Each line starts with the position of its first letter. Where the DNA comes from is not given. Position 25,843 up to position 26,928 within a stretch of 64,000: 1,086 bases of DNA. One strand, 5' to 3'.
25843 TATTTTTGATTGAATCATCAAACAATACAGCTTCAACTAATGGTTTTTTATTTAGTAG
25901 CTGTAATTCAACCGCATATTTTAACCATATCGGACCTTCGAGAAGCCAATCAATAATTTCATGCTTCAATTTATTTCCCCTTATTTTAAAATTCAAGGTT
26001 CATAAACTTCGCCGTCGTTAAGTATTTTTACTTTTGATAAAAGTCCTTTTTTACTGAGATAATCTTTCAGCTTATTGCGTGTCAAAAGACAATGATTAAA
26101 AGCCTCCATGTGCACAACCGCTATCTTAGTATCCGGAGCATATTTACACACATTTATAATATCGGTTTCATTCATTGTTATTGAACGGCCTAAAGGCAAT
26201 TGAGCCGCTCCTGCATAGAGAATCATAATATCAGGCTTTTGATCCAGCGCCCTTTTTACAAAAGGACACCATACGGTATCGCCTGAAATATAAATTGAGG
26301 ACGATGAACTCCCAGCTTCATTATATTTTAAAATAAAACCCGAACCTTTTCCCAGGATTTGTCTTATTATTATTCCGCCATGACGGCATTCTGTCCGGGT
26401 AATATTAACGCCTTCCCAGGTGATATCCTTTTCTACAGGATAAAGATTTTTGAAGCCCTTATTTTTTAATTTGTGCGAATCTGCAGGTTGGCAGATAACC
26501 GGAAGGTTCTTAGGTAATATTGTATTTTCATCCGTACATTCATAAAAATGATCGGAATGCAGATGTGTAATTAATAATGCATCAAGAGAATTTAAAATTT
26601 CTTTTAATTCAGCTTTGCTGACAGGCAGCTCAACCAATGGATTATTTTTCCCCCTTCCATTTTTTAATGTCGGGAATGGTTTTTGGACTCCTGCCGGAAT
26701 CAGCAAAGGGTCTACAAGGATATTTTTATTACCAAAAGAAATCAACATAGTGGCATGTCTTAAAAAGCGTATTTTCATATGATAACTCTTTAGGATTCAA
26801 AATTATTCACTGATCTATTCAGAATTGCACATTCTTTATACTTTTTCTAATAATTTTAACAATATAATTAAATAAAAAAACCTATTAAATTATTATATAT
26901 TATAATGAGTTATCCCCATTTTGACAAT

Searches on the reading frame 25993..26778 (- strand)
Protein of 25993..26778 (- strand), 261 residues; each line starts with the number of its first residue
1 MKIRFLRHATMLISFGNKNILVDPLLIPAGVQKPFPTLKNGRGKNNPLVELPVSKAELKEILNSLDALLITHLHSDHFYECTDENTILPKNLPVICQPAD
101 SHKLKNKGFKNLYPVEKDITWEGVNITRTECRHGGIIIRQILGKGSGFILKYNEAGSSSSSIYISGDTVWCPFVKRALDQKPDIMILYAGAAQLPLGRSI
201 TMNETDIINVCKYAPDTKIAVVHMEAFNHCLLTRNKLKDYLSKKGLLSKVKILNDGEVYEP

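Call 3: search_protein_families(library=pfam, proteins=[window:25993-26778:-], max_evalue=0.01)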
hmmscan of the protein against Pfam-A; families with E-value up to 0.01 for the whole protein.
window:25993-26778:- (261 aa): 3 families
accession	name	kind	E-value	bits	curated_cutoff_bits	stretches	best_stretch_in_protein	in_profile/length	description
PF13483.12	Lactamase_B_3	-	1.8e-09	38.2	24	1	2-212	1-149/160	Beta-lactamase superfamily domain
PF12706.13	Lactamase_B_2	-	2e-09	37.8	27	1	20-224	3-200/200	Beta-lactamase superfamily domain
PF00753.33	Lactamase_B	-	0.00035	21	22.7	1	8-78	6-57/196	Metallo-beta-lactamase superfamily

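Call 4: search_protein_families(library=ncbifam, proteins=[window:25993-26778:-], max_evalue=0.01)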
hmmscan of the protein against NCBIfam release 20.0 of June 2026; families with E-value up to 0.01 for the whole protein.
window:25993-26778:- (261 aa): 1 family
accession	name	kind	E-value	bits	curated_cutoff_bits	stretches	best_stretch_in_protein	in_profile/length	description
NF001911.0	PRK00685.1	equivalog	1.8e-13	50.5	144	1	55-259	33-226/228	metal-dependent hydrolase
